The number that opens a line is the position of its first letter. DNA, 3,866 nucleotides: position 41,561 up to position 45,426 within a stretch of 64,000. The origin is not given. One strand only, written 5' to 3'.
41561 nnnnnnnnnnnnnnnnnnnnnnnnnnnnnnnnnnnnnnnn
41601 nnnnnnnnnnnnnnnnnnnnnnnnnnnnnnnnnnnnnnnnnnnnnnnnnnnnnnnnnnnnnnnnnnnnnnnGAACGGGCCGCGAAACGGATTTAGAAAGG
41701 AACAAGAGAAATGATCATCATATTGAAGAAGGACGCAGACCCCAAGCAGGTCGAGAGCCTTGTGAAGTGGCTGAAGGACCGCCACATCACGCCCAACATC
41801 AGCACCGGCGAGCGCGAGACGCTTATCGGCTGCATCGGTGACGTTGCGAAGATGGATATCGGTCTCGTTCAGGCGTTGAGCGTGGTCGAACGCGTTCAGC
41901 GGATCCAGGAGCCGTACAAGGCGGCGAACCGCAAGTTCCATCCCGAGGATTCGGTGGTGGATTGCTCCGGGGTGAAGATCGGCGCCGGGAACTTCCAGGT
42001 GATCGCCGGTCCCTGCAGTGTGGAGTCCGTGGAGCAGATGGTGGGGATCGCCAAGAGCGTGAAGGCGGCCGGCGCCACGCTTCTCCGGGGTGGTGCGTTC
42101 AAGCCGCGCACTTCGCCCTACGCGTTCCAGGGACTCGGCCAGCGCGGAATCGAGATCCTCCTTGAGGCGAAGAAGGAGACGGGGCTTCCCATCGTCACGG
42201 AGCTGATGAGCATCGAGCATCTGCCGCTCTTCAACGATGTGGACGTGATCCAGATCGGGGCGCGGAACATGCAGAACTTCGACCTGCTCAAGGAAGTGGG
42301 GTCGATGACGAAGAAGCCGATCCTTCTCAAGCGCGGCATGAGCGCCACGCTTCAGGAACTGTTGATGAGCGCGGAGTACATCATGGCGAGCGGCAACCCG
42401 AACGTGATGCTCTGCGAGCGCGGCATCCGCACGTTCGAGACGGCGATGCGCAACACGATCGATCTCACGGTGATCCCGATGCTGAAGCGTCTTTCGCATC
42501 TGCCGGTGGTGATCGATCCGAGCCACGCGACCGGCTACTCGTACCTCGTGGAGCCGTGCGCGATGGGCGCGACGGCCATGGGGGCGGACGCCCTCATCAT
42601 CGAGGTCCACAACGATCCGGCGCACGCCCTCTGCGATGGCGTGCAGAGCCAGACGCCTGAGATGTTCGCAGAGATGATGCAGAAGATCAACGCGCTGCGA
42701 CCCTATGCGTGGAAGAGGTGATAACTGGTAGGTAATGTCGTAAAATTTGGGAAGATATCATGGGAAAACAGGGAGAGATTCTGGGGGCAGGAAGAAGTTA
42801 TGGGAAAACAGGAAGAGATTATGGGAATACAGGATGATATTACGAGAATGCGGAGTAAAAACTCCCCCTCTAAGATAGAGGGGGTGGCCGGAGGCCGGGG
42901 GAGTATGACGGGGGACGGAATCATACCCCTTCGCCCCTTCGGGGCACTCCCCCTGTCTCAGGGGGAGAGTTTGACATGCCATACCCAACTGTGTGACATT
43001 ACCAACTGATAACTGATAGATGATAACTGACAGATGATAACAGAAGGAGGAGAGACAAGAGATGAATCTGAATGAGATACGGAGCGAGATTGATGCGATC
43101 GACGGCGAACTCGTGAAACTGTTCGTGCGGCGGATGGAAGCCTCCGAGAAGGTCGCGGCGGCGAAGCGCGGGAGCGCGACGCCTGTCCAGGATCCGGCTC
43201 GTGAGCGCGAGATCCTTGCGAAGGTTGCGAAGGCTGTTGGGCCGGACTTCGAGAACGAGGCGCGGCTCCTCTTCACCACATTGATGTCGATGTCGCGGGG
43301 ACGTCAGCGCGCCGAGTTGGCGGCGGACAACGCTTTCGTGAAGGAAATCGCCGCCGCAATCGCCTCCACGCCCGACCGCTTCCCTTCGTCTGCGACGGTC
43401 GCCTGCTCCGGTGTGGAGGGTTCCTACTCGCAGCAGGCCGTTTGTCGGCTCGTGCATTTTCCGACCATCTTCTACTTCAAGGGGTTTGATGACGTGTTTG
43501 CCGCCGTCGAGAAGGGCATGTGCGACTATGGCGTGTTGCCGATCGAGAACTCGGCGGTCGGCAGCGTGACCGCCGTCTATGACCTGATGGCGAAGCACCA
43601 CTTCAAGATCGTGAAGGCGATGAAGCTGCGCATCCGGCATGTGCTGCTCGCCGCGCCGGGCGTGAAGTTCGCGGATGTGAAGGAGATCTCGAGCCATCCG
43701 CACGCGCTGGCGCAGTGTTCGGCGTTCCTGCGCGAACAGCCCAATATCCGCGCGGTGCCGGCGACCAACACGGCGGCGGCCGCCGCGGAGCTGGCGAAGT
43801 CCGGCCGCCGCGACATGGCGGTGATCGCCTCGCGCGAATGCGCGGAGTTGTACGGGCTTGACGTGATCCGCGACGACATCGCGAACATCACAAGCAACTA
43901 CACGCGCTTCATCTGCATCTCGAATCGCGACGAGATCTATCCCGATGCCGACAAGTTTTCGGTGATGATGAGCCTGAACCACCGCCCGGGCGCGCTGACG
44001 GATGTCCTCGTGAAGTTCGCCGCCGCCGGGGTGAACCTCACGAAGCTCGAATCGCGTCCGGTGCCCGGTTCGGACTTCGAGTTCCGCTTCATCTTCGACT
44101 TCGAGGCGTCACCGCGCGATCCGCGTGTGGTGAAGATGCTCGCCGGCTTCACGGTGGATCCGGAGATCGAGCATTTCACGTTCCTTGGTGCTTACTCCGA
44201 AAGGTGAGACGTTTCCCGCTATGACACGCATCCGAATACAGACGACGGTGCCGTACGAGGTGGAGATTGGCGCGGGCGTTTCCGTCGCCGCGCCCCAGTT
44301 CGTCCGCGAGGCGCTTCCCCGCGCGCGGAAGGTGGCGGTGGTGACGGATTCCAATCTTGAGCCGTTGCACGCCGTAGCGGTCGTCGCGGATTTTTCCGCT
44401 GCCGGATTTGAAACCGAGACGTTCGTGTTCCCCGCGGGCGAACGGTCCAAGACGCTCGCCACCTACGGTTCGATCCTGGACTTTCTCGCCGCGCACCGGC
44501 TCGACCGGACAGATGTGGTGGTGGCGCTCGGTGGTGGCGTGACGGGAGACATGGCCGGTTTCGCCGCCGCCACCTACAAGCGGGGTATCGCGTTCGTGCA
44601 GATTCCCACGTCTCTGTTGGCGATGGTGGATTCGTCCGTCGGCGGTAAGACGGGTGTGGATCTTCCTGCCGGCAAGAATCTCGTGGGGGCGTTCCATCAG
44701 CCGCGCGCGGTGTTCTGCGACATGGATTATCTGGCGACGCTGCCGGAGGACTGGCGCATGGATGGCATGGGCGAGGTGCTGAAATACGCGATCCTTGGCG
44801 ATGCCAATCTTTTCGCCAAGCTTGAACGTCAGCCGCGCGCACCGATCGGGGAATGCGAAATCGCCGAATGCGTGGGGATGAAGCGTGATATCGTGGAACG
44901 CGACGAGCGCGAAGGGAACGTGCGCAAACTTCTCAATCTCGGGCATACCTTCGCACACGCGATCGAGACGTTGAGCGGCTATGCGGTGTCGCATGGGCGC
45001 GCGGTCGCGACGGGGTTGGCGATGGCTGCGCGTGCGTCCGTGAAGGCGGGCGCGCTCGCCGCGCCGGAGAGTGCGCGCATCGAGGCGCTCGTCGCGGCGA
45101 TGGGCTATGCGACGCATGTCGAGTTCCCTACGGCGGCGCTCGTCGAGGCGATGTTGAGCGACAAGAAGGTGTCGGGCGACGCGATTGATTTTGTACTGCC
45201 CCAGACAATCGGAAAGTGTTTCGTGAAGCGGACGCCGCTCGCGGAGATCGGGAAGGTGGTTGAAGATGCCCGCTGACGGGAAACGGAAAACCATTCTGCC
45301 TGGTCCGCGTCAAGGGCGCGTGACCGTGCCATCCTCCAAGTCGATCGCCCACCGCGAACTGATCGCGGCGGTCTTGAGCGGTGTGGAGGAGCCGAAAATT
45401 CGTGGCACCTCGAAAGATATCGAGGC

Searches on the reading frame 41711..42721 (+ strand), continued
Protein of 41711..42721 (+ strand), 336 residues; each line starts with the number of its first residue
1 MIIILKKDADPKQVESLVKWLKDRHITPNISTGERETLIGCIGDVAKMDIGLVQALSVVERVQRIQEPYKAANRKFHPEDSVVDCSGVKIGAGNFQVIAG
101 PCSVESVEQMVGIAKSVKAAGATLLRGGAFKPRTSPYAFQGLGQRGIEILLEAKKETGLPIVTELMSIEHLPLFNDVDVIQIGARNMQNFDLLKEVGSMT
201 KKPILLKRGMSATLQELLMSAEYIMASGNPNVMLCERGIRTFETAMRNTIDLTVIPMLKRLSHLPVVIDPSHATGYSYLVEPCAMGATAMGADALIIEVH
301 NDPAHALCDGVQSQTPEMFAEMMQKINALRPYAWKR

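Call 31: find_encoding_contigs(protein=P0096, flank=3000, max_places=2)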
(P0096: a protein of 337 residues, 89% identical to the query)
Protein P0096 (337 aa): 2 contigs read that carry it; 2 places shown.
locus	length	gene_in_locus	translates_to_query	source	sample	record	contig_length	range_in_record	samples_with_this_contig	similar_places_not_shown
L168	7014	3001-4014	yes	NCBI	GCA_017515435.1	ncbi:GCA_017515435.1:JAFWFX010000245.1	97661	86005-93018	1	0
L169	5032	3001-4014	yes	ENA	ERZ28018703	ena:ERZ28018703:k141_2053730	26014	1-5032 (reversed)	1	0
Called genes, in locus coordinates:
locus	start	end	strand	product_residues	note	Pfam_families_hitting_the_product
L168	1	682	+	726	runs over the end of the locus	PF13802:Gal_mutarotas_2, PF01055:Glyco_hydro_31_2nd, PF21365:Glyco_hydro_31_3rd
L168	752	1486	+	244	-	PF00005:ABC_tran, PF13304:AAA_21 (faint), PF13401:AAA_22 (weak)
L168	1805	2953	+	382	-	PF01817:CM_2, PF00800:PDT, PF01842:ACT (weak)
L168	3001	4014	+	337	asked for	PF18152:DAHP_snth_FXD, PF00793:DAHP_synth_1, PF03102:NeuB (weak)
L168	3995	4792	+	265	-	PF02153:PDH_N, PF20463:PDH_C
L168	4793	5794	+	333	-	PF13685:Fe-ADH_2 (weak), PF01761:DHQ_synthase, PF24621:DHQS_C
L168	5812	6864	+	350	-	PF00275:EPSP_synthase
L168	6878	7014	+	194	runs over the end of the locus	-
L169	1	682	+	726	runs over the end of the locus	PF13802:Gal_mutarotas_2, PF01055:Glyco_hydro_31_2nd, PF21365:Glyco_hydro_31_3rd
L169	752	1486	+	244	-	PF00005:ABC_tran, PF13304:AAA_21 (faint), PF13401:AAA_22 (weak)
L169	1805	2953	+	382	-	PF01817:CM_2, PF00800:PDT, PF01842:ACT (weak)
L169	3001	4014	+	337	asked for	PF18152:DAHP_snth_FXD, PF00793:DAHP_synth_1, PF03102:NeuB (weak)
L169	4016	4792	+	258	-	PF02153:PDH_N, PF20463:PDH_C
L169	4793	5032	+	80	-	?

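Call 32: find_encoding_contigs(protein=P0115, flank=3000, max_places=2)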
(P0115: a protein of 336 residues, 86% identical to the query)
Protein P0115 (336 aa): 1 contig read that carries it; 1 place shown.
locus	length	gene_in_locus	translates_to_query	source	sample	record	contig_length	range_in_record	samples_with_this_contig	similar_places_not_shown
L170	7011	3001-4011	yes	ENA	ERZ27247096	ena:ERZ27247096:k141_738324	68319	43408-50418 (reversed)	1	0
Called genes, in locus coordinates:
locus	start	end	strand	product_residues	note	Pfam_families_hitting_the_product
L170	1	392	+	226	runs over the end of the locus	PF09195:Endonuc-BglII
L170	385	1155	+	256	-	PF05063:MT-A70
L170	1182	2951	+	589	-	PF02771:Acyl-CoA_dh_N, PF02770:Acyl-CoA_dh_M, PF00441:Acyl-CoA_dh_1, PF08028:Acyl-CoA_dh_2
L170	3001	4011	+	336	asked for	PF18152:DAHP_snth_FXD, PF00793:DAHP_synth_1, PF03102:NeuB (weak)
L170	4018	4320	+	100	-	PF01817:CM_2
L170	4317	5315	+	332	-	PF13685:Fe-ADH_2, PF01761:DHQ_synthase, PF24621:DHQS_C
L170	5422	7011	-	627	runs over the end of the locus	-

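Call 33: find_encoding_contigs(protein=P0104, flank=3000, max_places=2)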
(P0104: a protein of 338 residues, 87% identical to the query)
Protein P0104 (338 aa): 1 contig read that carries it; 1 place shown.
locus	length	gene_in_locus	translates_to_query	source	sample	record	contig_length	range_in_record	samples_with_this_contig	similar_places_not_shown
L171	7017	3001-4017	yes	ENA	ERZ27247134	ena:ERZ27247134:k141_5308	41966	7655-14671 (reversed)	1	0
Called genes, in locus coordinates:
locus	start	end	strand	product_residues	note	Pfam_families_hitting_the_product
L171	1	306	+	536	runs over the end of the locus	PF13320:GH123_cat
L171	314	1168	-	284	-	PF00702:Hydrolase, PF08282:Hydrolase_3, PF05116:S6PP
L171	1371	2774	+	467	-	PF00890:FAD_binding_2 (faint), PF01266:DAO (faint), PF07992:Pyr_redox_2 (faint), PF12831:FAD_oxidored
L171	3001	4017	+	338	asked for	PF18152:DAHP_snth_FXD, PF00793:DAHP_synth_1, PF03102:NeuB (weak)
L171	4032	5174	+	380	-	PF01817:CM_2, PF01842:ACT (faint), PF00800:PDT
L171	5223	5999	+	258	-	PF02153:PDH_N, PF20463:PDH_C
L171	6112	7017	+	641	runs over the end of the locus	-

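Call 34: find_encoding_contigs(protein=P0063, flank=3000, max_places=2)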
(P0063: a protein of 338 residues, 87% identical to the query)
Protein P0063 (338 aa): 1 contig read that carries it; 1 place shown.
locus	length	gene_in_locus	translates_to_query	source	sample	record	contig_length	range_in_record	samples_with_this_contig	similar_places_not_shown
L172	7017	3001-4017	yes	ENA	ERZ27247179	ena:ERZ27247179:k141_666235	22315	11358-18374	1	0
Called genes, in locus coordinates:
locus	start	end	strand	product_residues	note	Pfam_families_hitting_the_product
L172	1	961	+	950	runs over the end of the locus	PF16822:ALGX (weak), PF16126:DUF4838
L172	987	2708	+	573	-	-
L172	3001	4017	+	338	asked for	PF18152:DAHP_snth_FXD, PF00793:DAHP_synth_1, PF03102:NeuB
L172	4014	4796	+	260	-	PF02153:PDH_N, PF20463:PDH_C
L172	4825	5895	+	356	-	PF00465:Fe-ADH (weak), PF13685:Fe-ADH_2, PF01761:DHQ_synthase, PF24621:DHQS_C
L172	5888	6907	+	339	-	PF00275:EPSP_synthase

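Call 42: find_encoding_contigs(protein=P0102, flank=3000, max_places=3)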
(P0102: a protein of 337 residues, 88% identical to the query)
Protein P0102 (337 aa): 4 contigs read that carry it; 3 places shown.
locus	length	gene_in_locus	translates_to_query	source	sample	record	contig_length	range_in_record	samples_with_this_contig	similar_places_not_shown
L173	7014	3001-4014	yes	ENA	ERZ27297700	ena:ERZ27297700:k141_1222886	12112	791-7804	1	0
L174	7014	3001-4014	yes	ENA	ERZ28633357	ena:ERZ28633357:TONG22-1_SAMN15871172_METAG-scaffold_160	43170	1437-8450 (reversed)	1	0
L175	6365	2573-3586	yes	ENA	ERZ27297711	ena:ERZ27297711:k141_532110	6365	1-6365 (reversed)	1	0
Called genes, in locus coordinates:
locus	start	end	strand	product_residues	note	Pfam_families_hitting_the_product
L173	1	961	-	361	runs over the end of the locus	PF00437:T2SSE, PF13401:AAA_22 (faint)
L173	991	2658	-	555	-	PF05157:MshEN, PF00437:T2SSE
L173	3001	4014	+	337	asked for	PF18152:DAHP_snth_FXD, PF00793:DAHP_synth_1, PF03102:NeuB (weak)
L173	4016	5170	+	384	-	PF01817:CM_2, PF00800:PDT, PF01842:ACT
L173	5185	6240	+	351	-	PF00275:EPSP_synthase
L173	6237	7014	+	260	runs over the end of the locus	PF02153:PDH_N, PF20463:PDH_C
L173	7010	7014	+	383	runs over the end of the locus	PF08501:Shikimate_dh_N, PF13671:AAA_33 (weak), PF01202:SKI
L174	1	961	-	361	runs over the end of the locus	PF00437:T2SSE, PF13401:AAA_22 (faint)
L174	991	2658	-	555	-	PF05157:MshEN, PF00437:T2SSE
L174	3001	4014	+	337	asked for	PF18152:DAHP_snth_FXD, PF00793:DAHP_synth_1, PF03102:NeuB (weak)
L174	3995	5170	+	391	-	PF01817:CM_2, PF00800:PDT, PF01842:ACT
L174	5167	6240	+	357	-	PF00275:EPSP_synthase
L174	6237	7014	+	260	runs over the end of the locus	PF02153:PDH_N, PF20463:PDH_C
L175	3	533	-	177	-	?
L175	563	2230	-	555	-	PF05157:MshEN, PF00437:T2SSE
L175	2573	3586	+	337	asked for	PF18152:DAHP_snth_FXD, PF00793:DAHP_synth_1, PF03102:NeuB (weak)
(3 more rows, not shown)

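Call 43: find_encoding_contigs(protein=P0108, flank=3000, max_places=3)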
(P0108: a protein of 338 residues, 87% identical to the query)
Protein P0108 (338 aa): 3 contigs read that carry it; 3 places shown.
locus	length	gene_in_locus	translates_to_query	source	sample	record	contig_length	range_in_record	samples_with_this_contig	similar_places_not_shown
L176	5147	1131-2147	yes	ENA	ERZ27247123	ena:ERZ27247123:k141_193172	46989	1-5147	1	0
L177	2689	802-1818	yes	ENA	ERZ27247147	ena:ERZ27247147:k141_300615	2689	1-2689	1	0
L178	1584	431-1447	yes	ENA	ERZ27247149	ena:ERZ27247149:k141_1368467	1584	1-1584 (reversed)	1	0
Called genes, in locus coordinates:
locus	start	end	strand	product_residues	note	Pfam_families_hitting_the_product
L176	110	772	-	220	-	PF01863:YgjP-like, PF10263:SprT-like (weak)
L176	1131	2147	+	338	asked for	PF18152:DAHP_snth_FXD, PF00793:DAHP_synth_1, PF03102:NeuB (weak)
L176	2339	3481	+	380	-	PF01817:CM_2, PF00800:PDT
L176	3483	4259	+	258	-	PF02153:PDH_N, PF20463:PDH_C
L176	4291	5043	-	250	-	PF08448:PAS_4, PF12833:HTH_18, PF00165:HTH_AraC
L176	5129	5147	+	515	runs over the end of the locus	PF00150:Cellulase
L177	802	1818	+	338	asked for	PF18152:DAHP_snth_FXD, PF00793:DAHP_synth_1, PF03102:NeuB (weak)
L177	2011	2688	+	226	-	?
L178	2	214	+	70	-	?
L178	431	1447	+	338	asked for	PF18152:DAHP_snth_FXD, PF00793:DAHP_synth_1, PF03102:NeuB (weak)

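Call 44: find_encoding_contigs(protein=P0069, flank=3000, max_places=2)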
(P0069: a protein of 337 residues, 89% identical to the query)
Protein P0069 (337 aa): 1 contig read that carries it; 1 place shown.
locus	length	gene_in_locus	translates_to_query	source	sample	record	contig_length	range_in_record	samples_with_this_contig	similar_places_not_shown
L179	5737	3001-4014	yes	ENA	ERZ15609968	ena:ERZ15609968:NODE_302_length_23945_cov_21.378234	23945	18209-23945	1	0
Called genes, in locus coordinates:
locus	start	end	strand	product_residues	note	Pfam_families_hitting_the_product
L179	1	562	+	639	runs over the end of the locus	PF02065:Melibiase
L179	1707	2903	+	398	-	PF01817:CM_2, PF00800:PDT, PF01842:ACT (faint)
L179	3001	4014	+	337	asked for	PF18152:DAHP_snth_FXD, PF00793:DAHP_synth_1, PF03102:NeuB (weak)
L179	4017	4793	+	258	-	PF02153:PDH_N, PF20463:PDH_C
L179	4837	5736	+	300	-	?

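Call 63: list_cluster_members(proteins=[P0001, P0010])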
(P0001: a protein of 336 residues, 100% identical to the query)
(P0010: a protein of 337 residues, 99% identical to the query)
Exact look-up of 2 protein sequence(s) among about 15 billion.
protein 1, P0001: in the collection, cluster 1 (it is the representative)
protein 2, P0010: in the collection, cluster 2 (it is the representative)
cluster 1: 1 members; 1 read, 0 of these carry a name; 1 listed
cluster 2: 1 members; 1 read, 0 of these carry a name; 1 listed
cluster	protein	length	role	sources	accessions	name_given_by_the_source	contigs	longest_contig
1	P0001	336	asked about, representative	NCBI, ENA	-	-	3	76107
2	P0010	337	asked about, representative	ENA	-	-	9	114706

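Call 64: find_encoding_contigs(protein=P0010, flank=2000, max_places=6)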
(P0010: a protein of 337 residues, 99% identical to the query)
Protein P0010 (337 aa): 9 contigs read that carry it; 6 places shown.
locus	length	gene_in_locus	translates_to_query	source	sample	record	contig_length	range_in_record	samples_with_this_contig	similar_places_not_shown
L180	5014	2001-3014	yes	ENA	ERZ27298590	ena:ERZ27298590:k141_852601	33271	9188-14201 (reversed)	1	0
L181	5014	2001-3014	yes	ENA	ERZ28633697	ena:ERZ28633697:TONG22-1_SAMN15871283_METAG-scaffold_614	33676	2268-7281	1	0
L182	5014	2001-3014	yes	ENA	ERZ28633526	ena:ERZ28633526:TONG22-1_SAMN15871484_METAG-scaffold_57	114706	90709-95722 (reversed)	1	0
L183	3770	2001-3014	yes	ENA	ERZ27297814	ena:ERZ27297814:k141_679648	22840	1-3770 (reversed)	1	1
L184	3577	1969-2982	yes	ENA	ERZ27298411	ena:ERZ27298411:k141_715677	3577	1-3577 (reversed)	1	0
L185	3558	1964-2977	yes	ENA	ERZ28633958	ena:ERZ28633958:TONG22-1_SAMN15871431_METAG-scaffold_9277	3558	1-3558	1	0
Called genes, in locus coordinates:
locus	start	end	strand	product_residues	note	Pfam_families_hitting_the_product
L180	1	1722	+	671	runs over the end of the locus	PF00664:ABC_membrane, PF00005:ABC_tran, PF02463:SMC_N (faint)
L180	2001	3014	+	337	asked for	PF18152:DAHP_snth_FXD, PF00793:DAHP_synth_1, PF03102:NeuB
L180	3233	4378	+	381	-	PF01817:CM_2, PF00800:PDT, PF01842:ACT (weak)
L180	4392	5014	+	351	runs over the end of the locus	PF00465:Fe-ADH (weak), PF13685:Fe-ADH_2, PF01761:DHQ_synthase, PF24621:DHQS_C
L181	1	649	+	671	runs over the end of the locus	PF00664:ABC_membrane, PF00005:ABC_tran, PF02463:SMC_N (faint)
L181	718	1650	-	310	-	PF26363:Phospholipase-like, PF01764:Lipase_3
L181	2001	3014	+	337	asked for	PF18152:DAHP_snth_FXD, PF00793:DAHP_synth_1, PF03102:NeuB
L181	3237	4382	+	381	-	PF01817:CM_2, PF00800:PDT, PF01842:ACT (weak)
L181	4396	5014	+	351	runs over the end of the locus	PF00465:Fe-ADH (weak), PF13685:Fe-ADH_2, PF01761:DHQ_synthase, PF24621:DHQS_C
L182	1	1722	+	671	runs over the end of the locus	PF00664:ABC_membrane, PF00005:ABC_tran, PF02463:SMC_N (faint)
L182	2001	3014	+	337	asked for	PF18152:DAHP_snth_FXD, PF00793:DAHP_synth_1, PF03102:NeuB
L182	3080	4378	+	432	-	PF01817:CM_2, PF00800:PDT, PF01842:ACT (weak)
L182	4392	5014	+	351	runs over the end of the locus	PF00465:Fe-ADH (weak), PF13685:Fe-ADH_2, PF01761:DHQ_synthase, PF24621:DHQS_C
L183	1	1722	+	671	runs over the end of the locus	PF00664:ABC_membrane, PF00005:ABC_tran, PF02463:SMC_N (faint)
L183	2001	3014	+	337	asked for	PF18152:DAHP_snth_FXD, PF00793:DAHP_synth_1, PF03102:NeuB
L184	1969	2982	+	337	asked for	PF18152:DAHP_snth_FXD, PF00793:DAHP_synth_1, PF03102:NeuB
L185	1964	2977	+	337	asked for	PF18152:DAHP_snth_FXD, PF00793:DAHP_synth_1, PF03102:NeuB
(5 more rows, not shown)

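Call 65: find_encoding_contigs(protein=P0001, flank=2000, max_places=3)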
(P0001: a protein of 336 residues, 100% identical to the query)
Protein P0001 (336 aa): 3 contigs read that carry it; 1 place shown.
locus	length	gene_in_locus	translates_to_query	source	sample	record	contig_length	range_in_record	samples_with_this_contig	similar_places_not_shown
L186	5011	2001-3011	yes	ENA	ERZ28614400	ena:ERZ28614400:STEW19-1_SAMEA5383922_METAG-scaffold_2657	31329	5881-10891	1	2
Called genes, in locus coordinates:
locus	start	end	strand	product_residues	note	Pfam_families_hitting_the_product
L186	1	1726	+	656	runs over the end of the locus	PF00664:ABC_membrane, PF02463:SMC_N (faint), PF00005:ABC_tran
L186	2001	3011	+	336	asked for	PF18152:DAHP_snth_FXD, PF00793:DAHP_synth_1, PF03102:NeuB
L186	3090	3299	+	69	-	-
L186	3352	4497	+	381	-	PF01817:CM_2, PF00800:PDT, PF01842:ACT (weak)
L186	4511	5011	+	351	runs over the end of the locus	PF00465:Fe-ADH (weak), PF13685:Fe-ADH_2, PF01761:DHQ_synthase, PF24621:DHQS_C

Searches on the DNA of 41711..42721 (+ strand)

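Call 53: search_rna_families(sources=[L001, L002, L003, L005, L007, L010, L024, L025, L040, L051, L082, L085, L088, L162, L168, L171, L172, L173, L179, L065], threshold=gathering)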
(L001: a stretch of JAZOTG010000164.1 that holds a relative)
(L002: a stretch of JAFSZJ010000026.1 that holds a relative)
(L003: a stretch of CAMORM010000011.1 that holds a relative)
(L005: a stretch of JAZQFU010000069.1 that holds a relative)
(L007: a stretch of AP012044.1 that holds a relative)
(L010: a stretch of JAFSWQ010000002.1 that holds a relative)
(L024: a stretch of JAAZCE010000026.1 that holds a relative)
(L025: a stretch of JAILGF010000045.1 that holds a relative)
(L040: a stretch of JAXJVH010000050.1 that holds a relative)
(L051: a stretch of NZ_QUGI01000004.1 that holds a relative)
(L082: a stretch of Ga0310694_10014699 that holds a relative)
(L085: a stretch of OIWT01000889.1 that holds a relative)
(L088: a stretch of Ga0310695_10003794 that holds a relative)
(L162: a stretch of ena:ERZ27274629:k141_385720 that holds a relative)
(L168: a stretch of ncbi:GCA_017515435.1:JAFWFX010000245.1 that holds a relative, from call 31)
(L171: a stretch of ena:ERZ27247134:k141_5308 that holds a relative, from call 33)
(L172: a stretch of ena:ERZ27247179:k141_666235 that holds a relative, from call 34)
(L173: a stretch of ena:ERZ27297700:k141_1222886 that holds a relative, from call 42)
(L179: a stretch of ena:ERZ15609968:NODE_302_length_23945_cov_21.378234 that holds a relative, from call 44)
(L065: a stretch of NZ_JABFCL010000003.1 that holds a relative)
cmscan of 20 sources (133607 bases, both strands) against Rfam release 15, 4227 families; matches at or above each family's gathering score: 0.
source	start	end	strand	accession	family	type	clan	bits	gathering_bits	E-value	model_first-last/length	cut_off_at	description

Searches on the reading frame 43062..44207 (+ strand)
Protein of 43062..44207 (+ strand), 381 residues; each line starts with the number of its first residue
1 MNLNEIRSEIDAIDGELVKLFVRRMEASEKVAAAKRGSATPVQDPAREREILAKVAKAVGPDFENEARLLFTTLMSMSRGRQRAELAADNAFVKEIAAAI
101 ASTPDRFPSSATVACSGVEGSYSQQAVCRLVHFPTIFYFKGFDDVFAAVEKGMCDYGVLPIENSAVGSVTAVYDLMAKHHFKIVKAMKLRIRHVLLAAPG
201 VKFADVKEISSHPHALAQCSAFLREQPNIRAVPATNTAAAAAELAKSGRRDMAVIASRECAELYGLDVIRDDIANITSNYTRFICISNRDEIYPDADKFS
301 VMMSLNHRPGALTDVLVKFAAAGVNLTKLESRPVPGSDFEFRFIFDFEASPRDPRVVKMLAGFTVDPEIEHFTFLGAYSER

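Call 6: search_protein_families(library=pfam, proteins=[window:43062-44207:+])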
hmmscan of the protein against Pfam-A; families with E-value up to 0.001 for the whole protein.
window:43062-44207:+ (381 aa): 3 families
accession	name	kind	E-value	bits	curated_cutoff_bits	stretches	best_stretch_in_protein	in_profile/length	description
PF00800.23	PDT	-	5.4e-56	189.7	25.2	1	113-290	1-180/181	Prephenate dehydratase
PF01817.26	CM_2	-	5.1e-18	65.5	27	1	6-82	1-79/80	Chorismate mutase type II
PF01842.31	ACT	-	3.6e-06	27.1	27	1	302-358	4-59/66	ACT domain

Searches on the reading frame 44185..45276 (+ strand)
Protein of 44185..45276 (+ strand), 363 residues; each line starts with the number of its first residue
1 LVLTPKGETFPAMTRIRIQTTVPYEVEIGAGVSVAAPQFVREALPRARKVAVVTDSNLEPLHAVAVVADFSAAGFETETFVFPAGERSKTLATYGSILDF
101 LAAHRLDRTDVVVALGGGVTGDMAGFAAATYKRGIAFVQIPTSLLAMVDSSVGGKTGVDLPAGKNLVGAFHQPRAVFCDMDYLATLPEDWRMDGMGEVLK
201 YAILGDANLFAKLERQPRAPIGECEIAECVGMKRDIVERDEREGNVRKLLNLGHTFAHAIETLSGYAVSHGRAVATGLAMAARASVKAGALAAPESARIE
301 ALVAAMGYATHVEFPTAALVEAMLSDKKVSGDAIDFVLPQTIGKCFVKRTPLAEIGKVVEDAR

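Call 6: search_protein_families(library=pfam, proteins=[window:44185-45276:+])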
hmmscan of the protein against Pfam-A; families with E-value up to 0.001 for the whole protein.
window:44185-45276:+ (363 aa): 4 families
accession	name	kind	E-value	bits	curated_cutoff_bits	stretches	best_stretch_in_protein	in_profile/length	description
PF01761.26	DHQ_synthase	-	3.8e-47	159.1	24.2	1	80-189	2-111/115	3-dehydroquinate synthase N-terminal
PF24621.2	DHQS_C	-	3.4e-37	128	27.6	1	194-329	1-144/144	3-dehydroquinate synthase C-terminal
PF13685.12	Fe-ADH_2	-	1.2e-09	38.8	28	1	28-184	2-146/149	Iron-containing alcohol dehydrogenase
PF00465.25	Fe-ADH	-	2.8e-06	27.5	31.3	1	29-142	7-129/168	Iron-containing alcohol dehydrogenase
